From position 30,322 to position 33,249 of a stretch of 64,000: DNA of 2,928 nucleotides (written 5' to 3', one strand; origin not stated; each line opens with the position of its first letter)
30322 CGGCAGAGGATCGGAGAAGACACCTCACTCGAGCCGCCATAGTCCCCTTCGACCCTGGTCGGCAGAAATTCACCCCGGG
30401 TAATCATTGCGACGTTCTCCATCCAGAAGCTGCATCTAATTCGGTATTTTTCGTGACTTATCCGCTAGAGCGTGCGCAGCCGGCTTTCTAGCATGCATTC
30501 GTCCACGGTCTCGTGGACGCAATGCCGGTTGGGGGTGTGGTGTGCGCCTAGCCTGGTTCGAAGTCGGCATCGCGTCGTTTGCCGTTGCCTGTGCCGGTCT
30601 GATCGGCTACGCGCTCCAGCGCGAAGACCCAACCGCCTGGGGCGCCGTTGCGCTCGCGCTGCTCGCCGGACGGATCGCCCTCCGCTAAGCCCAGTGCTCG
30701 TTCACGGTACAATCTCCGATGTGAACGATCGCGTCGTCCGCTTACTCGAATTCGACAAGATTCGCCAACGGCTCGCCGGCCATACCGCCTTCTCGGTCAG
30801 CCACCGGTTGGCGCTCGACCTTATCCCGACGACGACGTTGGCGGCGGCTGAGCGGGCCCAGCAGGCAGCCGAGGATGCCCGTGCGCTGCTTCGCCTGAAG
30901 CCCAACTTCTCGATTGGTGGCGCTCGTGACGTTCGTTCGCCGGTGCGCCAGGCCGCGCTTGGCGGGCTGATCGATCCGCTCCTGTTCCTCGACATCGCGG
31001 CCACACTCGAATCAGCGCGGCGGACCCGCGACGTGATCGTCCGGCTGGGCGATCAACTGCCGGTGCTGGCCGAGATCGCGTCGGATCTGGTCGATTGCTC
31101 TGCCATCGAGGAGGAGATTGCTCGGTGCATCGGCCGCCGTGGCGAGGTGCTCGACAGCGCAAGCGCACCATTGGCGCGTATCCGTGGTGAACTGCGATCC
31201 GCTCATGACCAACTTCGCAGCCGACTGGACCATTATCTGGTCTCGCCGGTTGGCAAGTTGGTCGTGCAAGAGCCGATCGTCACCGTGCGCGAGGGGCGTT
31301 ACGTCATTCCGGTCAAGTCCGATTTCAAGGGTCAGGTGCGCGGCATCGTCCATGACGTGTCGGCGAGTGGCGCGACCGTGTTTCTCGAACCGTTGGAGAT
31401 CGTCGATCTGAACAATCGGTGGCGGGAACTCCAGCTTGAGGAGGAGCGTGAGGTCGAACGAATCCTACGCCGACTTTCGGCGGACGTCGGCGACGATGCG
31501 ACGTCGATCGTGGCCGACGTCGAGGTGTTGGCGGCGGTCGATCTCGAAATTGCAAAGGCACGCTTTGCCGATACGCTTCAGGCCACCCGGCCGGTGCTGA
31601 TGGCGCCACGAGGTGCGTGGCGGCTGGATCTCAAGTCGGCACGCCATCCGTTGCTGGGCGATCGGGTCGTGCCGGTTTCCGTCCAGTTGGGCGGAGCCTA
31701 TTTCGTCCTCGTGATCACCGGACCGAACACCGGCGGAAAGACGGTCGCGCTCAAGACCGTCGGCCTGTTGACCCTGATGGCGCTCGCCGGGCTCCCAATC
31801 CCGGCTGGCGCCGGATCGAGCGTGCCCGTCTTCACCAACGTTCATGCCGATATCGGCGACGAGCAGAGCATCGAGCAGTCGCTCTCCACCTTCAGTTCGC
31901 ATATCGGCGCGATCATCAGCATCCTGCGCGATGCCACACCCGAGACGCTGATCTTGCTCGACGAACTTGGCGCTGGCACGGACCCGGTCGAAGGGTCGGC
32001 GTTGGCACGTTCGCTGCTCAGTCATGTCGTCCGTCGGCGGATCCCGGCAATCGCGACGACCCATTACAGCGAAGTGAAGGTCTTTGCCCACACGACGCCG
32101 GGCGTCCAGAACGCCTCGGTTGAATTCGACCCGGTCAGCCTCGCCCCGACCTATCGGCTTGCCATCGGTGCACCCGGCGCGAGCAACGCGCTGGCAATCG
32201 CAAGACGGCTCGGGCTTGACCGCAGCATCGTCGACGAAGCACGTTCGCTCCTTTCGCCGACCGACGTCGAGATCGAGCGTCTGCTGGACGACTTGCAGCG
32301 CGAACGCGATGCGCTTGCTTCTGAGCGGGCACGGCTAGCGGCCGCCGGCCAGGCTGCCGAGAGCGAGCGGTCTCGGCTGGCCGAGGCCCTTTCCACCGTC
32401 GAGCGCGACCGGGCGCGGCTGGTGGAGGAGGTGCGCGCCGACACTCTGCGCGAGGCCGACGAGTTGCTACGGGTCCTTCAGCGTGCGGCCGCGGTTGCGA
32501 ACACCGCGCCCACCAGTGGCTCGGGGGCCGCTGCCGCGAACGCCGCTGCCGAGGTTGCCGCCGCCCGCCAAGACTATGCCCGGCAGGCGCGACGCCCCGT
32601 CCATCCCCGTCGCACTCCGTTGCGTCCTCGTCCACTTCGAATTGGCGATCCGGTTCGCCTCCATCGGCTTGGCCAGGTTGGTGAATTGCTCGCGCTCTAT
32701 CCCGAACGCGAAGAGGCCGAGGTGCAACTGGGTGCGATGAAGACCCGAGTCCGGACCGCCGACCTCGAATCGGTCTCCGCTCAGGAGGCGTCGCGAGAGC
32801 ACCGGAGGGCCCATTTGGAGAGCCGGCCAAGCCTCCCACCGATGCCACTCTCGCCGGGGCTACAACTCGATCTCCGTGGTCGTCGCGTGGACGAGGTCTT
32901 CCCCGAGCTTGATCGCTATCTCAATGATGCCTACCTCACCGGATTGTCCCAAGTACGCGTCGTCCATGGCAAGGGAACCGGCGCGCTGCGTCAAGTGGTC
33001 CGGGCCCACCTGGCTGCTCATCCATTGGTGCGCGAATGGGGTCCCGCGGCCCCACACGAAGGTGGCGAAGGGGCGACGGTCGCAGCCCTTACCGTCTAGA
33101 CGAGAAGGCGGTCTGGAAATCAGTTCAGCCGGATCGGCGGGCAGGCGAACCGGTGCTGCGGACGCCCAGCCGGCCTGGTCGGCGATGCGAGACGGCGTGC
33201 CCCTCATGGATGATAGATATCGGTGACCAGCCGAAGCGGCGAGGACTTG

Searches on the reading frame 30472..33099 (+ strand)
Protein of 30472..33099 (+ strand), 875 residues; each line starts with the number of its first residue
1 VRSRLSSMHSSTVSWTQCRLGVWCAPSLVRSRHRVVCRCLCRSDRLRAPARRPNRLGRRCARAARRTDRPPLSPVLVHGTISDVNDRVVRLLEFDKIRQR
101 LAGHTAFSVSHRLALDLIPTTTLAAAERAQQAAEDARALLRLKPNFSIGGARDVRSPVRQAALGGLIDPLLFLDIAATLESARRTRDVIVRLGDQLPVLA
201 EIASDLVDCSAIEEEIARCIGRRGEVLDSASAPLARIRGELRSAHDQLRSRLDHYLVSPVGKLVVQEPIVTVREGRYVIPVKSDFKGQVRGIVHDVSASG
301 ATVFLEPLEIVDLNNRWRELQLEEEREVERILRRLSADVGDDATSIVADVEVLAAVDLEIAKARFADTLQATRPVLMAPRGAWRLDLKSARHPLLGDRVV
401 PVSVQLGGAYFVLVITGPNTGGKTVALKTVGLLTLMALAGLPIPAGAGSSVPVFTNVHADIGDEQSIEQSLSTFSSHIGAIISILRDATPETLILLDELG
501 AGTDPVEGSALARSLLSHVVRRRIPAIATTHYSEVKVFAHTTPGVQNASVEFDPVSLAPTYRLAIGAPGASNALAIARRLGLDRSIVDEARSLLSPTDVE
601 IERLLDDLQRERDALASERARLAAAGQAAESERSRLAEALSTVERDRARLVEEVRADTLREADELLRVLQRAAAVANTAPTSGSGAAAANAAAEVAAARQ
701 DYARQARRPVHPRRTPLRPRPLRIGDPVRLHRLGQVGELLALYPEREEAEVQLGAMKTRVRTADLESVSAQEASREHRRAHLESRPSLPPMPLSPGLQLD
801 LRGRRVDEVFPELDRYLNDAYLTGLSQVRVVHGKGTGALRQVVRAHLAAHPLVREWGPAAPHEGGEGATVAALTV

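Call 68: search_protein_families(library=pfam, proteins=[window:30472-33099:+], max_evalue=0.0001)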
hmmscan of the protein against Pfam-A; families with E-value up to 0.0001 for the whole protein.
window:30472-33099:+ (875 aa): 3 families
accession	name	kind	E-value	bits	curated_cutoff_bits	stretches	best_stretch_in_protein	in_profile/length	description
PF00488.27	MutS_V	-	9.6e-31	107.6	30.2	1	413-594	1-184/188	MutS domain V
PF01713.27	Smr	-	1.5e-23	83.2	25.7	1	799-873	1-76/77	Smr domain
PF20297.4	MSSS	-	1.4e-09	37.9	26.8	1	724-765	1-42/42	MutS2 and Smr-associated SH3 domain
